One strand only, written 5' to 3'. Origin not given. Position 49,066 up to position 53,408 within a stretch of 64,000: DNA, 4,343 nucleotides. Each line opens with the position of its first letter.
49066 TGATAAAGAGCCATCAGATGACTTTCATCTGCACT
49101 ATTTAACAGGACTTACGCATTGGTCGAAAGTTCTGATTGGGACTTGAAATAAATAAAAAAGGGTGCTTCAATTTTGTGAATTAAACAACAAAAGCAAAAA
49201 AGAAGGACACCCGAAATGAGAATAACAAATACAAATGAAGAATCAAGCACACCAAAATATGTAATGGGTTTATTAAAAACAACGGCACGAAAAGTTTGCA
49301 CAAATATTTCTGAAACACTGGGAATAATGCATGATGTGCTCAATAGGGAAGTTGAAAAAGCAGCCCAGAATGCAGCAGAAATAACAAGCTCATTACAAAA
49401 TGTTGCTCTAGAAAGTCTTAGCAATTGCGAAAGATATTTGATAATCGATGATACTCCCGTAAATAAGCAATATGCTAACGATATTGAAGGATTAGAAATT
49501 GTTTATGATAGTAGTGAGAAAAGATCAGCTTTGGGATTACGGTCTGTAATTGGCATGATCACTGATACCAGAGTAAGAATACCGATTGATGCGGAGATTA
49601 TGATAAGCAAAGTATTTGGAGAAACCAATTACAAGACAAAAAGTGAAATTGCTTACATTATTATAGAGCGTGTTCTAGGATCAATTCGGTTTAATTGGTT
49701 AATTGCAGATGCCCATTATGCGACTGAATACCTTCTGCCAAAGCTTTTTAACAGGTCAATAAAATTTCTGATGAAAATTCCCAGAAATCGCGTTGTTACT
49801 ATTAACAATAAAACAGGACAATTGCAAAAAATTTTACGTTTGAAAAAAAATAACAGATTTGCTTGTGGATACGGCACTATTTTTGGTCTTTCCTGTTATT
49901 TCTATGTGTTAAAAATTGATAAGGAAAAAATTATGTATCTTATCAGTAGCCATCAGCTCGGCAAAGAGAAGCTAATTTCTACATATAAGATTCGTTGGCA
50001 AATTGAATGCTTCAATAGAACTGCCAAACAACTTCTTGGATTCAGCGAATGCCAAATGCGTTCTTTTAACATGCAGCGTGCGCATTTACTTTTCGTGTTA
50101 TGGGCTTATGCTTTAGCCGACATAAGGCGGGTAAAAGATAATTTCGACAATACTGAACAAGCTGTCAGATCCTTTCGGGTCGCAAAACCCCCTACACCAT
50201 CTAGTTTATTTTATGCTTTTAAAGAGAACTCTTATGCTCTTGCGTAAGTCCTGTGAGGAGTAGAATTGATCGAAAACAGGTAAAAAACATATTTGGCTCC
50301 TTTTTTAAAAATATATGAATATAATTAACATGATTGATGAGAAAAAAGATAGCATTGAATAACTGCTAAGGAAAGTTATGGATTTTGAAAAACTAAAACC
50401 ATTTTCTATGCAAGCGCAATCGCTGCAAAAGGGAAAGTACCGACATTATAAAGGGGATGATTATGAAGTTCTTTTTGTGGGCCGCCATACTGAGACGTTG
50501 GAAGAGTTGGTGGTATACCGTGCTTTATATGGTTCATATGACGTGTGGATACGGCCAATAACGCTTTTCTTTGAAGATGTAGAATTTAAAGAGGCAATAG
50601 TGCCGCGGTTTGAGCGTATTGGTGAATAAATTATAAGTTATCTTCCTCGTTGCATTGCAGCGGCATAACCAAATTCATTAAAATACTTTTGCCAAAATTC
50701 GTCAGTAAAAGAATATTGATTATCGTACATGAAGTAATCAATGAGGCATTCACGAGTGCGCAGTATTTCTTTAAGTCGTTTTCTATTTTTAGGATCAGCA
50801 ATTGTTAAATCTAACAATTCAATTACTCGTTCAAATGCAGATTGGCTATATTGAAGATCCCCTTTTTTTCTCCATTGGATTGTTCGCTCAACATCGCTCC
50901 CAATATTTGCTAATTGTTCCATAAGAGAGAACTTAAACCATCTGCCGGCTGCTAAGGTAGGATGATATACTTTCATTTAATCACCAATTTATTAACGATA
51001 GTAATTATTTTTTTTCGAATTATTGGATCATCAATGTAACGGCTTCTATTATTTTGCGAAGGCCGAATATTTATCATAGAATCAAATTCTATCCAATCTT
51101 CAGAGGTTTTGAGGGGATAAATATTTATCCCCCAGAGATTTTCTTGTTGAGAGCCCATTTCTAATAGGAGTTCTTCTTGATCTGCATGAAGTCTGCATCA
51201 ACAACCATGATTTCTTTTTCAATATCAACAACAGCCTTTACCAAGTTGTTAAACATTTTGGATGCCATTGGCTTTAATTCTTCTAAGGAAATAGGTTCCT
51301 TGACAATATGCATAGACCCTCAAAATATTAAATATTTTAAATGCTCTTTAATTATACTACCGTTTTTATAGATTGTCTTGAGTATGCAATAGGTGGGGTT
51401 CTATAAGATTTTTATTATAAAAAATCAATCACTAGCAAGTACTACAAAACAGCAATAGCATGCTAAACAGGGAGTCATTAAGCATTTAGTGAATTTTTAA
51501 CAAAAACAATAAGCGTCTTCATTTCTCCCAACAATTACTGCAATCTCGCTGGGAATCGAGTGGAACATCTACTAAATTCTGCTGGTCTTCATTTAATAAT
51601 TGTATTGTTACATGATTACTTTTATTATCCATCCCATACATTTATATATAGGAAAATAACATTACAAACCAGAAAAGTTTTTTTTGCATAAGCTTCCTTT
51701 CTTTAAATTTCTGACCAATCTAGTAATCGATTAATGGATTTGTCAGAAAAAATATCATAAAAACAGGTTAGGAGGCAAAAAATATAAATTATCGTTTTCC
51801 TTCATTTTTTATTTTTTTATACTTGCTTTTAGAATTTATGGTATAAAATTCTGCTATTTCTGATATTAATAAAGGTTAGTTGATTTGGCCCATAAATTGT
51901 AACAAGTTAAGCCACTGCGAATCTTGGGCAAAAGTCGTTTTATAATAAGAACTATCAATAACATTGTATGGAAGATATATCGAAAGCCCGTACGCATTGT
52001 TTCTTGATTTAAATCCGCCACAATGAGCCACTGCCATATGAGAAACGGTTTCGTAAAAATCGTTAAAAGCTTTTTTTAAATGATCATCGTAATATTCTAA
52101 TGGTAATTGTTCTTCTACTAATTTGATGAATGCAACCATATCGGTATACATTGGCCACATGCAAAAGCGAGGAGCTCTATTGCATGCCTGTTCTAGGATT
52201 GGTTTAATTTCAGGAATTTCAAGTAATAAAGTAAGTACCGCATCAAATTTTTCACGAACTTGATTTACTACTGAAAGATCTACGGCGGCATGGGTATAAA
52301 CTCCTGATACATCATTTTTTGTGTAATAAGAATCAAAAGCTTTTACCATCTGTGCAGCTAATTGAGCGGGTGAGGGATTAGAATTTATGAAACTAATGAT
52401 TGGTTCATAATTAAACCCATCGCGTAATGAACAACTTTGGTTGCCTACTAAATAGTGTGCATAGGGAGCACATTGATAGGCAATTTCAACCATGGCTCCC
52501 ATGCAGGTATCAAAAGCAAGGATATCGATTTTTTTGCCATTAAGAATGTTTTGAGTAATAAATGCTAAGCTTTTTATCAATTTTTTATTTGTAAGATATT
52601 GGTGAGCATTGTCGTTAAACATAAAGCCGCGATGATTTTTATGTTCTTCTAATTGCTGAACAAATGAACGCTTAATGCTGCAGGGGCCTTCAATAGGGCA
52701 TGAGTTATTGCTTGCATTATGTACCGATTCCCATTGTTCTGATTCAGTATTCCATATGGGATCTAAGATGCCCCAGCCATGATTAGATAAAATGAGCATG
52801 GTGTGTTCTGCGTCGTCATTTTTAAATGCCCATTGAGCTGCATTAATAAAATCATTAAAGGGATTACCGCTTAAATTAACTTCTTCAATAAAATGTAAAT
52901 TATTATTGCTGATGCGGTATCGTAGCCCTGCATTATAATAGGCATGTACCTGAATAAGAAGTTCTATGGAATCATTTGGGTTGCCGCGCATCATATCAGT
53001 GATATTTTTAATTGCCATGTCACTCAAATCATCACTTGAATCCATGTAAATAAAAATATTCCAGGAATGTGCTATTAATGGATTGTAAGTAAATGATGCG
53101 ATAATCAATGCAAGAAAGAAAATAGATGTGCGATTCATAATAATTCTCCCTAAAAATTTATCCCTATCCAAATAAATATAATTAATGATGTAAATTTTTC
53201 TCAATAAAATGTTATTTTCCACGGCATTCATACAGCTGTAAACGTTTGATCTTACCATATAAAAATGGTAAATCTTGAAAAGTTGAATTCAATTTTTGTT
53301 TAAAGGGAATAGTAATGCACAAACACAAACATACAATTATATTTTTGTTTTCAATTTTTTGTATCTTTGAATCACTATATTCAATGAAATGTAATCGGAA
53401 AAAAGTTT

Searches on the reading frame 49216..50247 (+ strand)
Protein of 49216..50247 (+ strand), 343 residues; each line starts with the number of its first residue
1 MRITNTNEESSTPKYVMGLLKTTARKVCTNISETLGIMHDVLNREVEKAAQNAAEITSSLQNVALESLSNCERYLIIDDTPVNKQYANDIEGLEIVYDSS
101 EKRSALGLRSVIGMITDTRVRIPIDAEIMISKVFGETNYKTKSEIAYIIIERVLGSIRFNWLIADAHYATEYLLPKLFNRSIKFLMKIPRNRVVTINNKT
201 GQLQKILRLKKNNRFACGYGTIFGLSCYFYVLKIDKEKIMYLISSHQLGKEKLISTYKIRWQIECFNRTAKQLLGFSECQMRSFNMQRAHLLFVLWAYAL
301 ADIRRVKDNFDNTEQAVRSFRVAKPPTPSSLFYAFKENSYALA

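Call 50: search_protein_families(library=pfam, proteins=[window:49216-50247:+], max_evalue=0.0001)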
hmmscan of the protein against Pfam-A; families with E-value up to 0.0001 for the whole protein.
window:49216-50247:+ (343 aa): 3 families
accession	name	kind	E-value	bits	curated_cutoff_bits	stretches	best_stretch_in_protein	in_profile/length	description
PF01609.27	DDE_Tnp_1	-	3.5e-16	60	23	1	114-300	40-200/200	Transposase DDE domain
PF13546.12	DDE_5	-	1.5e-12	48.1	27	1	5-196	8-216/272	DDE superfamily endonuclease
PF04693.18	DDE_Tnp_2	-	6.1e-05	22.8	20.2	0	20-284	38-298/327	Archaeal putative transposase ISC1217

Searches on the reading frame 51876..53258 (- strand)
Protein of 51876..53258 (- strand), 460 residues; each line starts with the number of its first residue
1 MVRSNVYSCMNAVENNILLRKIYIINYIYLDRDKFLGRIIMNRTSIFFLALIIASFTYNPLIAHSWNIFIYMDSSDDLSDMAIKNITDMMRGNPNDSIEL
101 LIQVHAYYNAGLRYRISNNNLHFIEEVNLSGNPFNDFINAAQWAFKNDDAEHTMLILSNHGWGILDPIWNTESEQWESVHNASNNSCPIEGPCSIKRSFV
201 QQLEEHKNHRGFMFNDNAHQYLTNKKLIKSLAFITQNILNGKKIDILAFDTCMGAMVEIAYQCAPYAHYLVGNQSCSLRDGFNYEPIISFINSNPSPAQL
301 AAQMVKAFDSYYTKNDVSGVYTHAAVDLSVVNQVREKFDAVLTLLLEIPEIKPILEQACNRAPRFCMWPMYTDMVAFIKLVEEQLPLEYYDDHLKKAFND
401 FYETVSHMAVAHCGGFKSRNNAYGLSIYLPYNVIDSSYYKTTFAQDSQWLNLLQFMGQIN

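Call 50: search_protein_families(library=pfam, proteins=[window:51876-53258:-], max_evalue=0.0001)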
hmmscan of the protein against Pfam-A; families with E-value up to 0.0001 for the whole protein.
window:51876-53258:- (460 aa): 1 family
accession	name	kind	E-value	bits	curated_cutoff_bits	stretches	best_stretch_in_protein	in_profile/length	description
PF03415.19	Peptidase_C11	-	4.3e-21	76.3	25.8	1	206-450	105-347/359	Clostripain family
